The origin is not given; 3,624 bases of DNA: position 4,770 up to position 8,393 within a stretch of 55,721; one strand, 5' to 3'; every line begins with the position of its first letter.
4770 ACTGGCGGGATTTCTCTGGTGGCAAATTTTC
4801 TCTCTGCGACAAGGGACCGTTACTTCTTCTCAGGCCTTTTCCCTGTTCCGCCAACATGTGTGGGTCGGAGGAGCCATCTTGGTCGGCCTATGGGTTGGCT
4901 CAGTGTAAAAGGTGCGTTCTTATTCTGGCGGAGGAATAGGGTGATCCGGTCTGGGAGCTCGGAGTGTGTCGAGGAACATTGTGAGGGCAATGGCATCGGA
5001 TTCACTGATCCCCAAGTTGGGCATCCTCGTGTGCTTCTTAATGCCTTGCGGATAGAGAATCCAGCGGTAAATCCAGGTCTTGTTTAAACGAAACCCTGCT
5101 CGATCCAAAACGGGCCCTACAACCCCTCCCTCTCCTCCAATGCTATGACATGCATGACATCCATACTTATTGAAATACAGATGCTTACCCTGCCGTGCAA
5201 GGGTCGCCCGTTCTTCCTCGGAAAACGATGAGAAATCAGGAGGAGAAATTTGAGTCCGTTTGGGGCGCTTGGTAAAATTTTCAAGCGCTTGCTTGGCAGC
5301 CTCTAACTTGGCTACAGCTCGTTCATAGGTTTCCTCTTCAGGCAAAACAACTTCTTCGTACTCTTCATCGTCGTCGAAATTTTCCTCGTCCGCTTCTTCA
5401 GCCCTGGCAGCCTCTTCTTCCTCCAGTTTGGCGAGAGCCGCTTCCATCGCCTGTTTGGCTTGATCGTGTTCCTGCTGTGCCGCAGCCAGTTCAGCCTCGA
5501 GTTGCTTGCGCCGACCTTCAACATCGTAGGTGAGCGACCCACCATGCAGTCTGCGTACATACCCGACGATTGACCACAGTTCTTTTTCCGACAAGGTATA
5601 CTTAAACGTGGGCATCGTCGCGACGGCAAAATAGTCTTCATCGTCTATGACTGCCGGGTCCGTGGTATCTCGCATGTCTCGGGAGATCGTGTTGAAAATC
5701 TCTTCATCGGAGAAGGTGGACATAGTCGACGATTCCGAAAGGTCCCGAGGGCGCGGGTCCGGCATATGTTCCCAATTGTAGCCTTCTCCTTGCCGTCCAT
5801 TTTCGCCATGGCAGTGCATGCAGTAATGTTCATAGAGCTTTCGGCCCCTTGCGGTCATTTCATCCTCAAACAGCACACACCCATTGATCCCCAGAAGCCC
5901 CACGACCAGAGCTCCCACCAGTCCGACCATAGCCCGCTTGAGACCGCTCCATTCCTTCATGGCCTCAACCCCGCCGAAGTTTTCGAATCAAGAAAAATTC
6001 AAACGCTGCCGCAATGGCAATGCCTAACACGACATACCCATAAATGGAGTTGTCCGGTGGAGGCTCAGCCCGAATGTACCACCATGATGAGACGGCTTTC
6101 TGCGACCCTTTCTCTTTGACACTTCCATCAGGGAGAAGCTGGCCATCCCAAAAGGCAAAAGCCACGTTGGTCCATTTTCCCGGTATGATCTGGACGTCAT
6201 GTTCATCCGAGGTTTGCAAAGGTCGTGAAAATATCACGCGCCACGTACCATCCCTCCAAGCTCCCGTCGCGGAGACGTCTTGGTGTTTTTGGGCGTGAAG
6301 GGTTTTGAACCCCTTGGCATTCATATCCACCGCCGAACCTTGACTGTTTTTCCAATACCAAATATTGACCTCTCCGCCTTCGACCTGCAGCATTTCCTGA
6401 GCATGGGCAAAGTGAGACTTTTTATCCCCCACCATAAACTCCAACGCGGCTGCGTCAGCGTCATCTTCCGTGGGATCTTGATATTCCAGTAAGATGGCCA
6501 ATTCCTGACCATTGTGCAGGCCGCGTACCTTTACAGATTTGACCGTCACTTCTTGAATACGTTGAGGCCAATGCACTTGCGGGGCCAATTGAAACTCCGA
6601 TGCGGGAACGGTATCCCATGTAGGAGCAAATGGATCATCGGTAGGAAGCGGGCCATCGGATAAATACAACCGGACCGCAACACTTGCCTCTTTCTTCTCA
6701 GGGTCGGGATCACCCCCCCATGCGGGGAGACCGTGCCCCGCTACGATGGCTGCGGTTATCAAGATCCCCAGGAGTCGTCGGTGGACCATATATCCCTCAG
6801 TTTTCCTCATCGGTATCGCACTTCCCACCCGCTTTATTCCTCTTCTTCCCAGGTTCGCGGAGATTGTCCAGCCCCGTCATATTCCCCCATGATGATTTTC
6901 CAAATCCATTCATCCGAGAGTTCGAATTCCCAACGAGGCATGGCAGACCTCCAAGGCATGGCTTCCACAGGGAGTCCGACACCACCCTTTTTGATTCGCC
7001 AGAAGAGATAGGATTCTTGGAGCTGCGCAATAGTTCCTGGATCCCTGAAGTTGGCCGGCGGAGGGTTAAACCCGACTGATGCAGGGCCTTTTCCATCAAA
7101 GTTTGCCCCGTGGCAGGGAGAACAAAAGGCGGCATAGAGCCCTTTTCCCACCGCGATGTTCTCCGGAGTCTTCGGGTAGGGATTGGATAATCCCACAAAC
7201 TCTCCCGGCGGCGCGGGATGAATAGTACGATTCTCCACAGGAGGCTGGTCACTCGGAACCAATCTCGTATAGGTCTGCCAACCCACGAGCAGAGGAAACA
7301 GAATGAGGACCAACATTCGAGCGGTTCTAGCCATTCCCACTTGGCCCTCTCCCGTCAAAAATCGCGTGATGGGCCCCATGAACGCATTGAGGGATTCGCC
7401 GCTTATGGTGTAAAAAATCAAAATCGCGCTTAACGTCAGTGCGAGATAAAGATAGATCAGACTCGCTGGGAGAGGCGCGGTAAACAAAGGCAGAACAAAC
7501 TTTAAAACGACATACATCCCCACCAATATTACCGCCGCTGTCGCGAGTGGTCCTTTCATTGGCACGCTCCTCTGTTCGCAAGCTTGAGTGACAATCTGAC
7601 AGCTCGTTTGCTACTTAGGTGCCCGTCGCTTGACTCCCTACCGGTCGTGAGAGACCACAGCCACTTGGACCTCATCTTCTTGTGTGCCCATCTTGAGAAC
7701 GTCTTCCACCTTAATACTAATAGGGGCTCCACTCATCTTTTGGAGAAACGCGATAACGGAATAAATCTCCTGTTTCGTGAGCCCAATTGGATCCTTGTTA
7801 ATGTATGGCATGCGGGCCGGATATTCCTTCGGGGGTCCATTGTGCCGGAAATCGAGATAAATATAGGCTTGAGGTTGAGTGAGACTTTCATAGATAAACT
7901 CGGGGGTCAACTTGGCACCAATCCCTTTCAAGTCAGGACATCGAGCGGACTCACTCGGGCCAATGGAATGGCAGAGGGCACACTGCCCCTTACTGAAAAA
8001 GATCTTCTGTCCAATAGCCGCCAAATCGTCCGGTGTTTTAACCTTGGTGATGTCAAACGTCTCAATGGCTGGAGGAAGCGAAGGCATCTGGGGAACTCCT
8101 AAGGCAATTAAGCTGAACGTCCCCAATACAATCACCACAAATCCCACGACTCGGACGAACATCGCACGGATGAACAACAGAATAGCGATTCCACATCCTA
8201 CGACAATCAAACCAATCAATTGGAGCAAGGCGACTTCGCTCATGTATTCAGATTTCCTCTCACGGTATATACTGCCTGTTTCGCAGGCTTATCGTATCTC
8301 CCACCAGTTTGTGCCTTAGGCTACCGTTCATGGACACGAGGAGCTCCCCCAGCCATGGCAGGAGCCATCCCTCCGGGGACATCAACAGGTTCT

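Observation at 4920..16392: Eleven-gene respiratory super-operon joining a Rieske/cytochrome b module to two CydA-like 'bd-like' oxidases, five c-type cytochromes and an EB_dh haem-b protein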

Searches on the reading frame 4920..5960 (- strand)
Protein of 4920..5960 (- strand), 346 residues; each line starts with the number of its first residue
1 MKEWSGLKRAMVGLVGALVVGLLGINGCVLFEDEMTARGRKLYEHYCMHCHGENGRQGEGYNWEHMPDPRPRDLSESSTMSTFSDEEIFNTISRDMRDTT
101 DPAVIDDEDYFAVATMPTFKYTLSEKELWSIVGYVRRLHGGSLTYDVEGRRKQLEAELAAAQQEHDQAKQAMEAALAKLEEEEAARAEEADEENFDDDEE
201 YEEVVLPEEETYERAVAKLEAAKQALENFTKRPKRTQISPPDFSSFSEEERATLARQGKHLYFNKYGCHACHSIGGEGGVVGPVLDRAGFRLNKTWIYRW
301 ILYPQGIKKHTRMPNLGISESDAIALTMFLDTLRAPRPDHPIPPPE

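Call 7: search_protein_families(library=pfam, proteins=[window:4920-5960:-], max_evalue=0.01)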
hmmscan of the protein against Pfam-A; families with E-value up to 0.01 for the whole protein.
window:4920-5960:- (346 aa): 2 families
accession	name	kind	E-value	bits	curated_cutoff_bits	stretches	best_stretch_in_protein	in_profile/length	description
PF13442.11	Cytochrome_CBB3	-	3.1e-16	59.9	27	2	36-135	3-68/68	Cytochrome C oxidase, cbb3-type, subunit III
PF00034.26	Cytochrom_C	-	1e-13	52.8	21.3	2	37-138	2-89/90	Cytochrome c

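Call 61: search_protein_families(library=ncbifam, proteins=[window:4920-5960:-], max_evalue=0.001)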
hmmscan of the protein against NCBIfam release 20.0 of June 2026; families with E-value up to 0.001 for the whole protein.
window:4920-5960:- (346 aa): 8 families
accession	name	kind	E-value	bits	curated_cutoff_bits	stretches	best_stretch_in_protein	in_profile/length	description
NF011054.0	PRK14486.1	equivalog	4.5e-12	46.1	447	1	35-139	214-291/294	putative bifunctional cbb3-type cytochrome c oxidase subunit II/cytochrome c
TIGR00782.1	ccoP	equivalog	1.8e-08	34.1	179.95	1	37-146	108-199/285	cytochrome-c oxidase, cbb3-type subunit III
TIGR02603.1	CxxCH_TIGR02603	domain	8.4e-08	32.3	68.15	1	255-305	3-51/134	putative heme-binding domain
NF045774.1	cytochro_C551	exception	2e-07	31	118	0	250-331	34-107/110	cytochrome c551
NF050122.1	bc1_QcrC_actin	exception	1.1e-06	28.1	200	0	34-56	39-61/253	cytochrome bc1 complex diheme cytochrome c subunit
TIGR04485.1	thiosulf_SoxX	equivalog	1.3e-06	29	61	1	268-318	5-59/78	sulfur oxidation c-type cytochrome SoxX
NF040971.1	cytc_ExtS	equivalog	0.00028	20.2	100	0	239-322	63-139/262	selenite/tellurite reduction operon c-type cytochrome lipoprotein ExtS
TIGR04494.1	c550_PedF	equivalog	0.00031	20.7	122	0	39-136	54-128/133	cytochrome c-550 PedF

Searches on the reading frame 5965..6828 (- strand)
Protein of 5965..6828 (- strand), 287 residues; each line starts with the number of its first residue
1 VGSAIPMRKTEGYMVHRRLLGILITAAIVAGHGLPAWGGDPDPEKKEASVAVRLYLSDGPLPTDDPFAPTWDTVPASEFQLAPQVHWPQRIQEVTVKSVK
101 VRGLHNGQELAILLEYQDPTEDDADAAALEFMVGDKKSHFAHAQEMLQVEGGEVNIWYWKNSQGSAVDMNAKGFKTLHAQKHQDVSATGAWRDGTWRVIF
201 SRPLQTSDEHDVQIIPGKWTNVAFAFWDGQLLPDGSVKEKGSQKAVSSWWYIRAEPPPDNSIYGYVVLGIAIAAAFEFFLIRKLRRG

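Call 4: search_protein_families(library=pfam, proteins=[window:5965-6828:-], max_evalue=0.01)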
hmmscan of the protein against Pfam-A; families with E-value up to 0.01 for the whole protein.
window:5965-6828:- (287 aa): 2 families
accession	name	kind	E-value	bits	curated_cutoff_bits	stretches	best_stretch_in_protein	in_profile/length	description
PF09459.16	EB_dh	-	1.1e-22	81.7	33.3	1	68-230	1-227/236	Ethylbenzene dehydrogenase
PF03351.22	DOMON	-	0.00024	21.7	32.7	1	156-225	49-122/124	DOMON domain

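Call 5: search_protein_families(library=ncbifam, proteins=[window:5965-6828:-], max_evalue=0.01)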
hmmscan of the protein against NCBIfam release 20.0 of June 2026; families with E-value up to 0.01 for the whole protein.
window:5965-6828:- (287 aa): 3 families
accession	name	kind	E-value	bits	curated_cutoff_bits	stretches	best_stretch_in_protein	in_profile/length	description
TIGR03477.1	DMSO_red_II_gam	subfamily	9.3e-31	106.8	169.85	1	63-252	12-204/206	DMSO reductase family type II enzyme, heme b subunit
NF042980.1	EthbenzDh_ebdC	equivalog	2e-16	60.1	400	1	95-230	54-193/214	ethylbenzene dehydrogenase subunit gamma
TIGR03154.1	sulfolob_CbsA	equivalog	0.0015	17.4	468.4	0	189-231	349-394/465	cytochrome b558/566 subunit A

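Call 51: search_solved_structures(query=window:5965-6828:-, max_evalue=1, show_alignments=2)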
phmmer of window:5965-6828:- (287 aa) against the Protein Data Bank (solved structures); distinct sequences matched with E-value up to 1: 2.
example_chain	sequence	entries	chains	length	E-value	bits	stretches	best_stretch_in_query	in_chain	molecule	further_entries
7b04_C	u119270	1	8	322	1.3e-13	54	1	161-250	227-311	Nitrite oxidoreductase subunit C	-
2ivf_C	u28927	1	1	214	1.9e-11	46.9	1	95-230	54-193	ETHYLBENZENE DEHYDROGENASE GAMMA-SUBUNIT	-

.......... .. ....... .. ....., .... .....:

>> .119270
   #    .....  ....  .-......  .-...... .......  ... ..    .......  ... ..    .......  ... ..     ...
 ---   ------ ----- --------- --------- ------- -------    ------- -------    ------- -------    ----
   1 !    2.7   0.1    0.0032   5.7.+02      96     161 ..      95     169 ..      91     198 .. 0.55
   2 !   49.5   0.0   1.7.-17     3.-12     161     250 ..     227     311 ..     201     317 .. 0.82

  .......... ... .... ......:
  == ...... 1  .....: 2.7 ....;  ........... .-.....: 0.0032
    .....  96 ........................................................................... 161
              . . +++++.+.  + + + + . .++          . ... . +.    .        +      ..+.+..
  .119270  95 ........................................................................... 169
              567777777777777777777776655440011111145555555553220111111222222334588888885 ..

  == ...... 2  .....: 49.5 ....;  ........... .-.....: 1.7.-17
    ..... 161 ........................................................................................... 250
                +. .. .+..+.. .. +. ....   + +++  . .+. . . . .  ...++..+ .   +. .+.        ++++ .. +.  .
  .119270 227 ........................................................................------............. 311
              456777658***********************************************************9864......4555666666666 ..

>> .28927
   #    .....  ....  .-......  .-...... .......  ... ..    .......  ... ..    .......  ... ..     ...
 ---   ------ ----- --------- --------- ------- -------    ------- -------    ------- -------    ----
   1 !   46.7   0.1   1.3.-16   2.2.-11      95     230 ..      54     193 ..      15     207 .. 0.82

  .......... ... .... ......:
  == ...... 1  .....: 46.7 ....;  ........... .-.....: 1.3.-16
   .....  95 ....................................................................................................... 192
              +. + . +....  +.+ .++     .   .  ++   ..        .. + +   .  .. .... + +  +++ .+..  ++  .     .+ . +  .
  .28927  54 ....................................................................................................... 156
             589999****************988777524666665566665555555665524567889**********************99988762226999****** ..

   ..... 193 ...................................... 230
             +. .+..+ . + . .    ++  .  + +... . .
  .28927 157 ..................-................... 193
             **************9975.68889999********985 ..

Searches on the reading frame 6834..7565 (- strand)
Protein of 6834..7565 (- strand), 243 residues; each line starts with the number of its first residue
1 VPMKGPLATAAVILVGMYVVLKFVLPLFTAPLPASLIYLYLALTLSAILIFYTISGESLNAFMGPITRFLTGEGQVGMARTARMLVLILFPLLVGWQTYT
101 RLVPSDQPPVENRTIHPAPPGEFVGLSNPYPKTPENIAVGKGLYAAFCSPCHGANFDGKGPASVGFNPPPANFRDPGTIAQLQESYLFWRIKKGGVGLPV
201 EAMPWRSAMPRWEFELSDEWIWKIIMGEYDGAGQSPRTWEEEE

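Call 4: search_protein_families(library=pfam, proteins=[window:6834-7565:-], max_evalue=0.01)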
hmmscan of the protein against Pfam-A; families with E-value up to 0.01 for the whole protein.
window:6834-7565:- (243 aa): 2 families
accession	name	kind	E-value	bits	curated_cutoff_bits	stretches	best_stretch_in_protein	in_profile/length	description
PF13442.11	Cytochrome_CBB3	-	1.1e-07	32.5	27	1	136-225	2-65/68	Cytochrome C oxidase, cbb3-type, subunit III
PF00034.26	Cytochrom_C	-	1.2e-06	30.2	21.3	1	138-225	2-83/90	Cytochrome c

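Call 5: search_protein_families(library=ncbifam, proteins=[window:6834-7565:-], max_evalue=0.01)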
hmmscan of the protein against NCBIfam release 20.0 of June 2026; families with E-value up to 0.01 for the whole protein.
window:6834-7565:- (243 aa): 6 families
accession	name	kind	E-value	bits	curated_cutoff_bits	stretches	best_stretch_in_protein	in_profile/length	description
NF011054.0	PRK14486.1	equivalog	1.8e-07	31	447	1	126-225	204-284/294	putative bifunctional cbb3-type cytochrome c oxidase subunit II/cytochrome c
NF033864.1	cytochrome579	equivalog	8.2e-07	28.9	280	1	126-195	38-109/179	cytochrome 579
TIGR03872.1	cytochrome_MoxG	equivalog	0.00013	22.1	147.8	1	127-162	34-70/133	cytochrome c(L), periplasmic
NF050122.1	bc1_QcrC_actin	exception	0.0011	18.4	200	1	133-165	37-71/253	cytochrome bc1 complex diheme cytochrome c subunit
TIGR01416.1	Rieske_proteo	equivalog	0.0075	16.3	97.4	0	142-176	130-163/176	ubiquinol-cytochrome c reductase iron-sulfur subunit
TIGR04494.1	c550_PedF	equivalog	0.0086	16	122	0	121-157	34-71/133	cytochrome c-550 PedF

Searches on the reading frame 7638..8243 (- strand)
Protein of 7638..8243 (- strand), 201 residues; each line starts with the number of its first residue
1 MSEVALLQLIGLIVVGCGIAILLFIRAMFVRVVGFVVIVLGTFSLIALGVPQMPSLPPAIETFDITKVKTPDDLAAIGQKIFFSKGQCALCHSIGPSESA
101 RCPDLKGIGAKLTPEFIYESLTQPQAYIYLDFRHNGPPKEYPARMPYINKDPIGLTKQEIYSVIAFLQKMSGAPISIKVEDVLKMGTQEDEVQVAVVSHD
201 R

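Call 4: search_protein_families(library=pfam, proteins=[window:7638-8243:-], max_evalue=0.01)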
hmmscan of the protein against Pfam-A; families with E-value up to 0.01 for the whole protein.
window:7638-8243:- (201 aa): 3 families
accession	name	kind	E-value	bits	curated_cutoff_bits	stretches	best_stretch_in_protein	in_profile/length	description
PF00034.26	Cytochrom_C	-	1.8e-08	36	21.3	1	76-170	2-89/90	Cytochrome c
PF13442.11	Cytochrome_CBB3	-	0.0036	18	27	0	75-125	3-45/68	Cytochrome C oxidase, cbb3-type, subunit III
PF02433.20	FixO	-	0.004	17.1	29.6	0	27-93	8-67/219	Cytochrome C oxidase, mono-heme subunit/FixO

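Call 5: search_protein_families(library=ncbifam, proteins=[window:7638-8243:-], max_evalue=0.01)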
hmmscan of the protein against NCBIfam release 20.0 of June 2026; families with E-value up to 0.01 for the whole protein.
window:7638-8243:- (201 aa): 2 families
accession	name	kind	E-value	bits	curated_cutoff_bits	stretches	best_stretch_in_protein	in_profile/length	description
TIGR02603.1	CxxCH_TIGR02603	domain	5.9e-07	29.6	68.15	1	77-133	5-59/134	putative heme-binding domain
TIGR04485.1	thiosulf_SoxX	equivalog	5.4e-05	23.8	61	1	84-169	1-77/78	sulfur oxidation c-type cytochrome SoxX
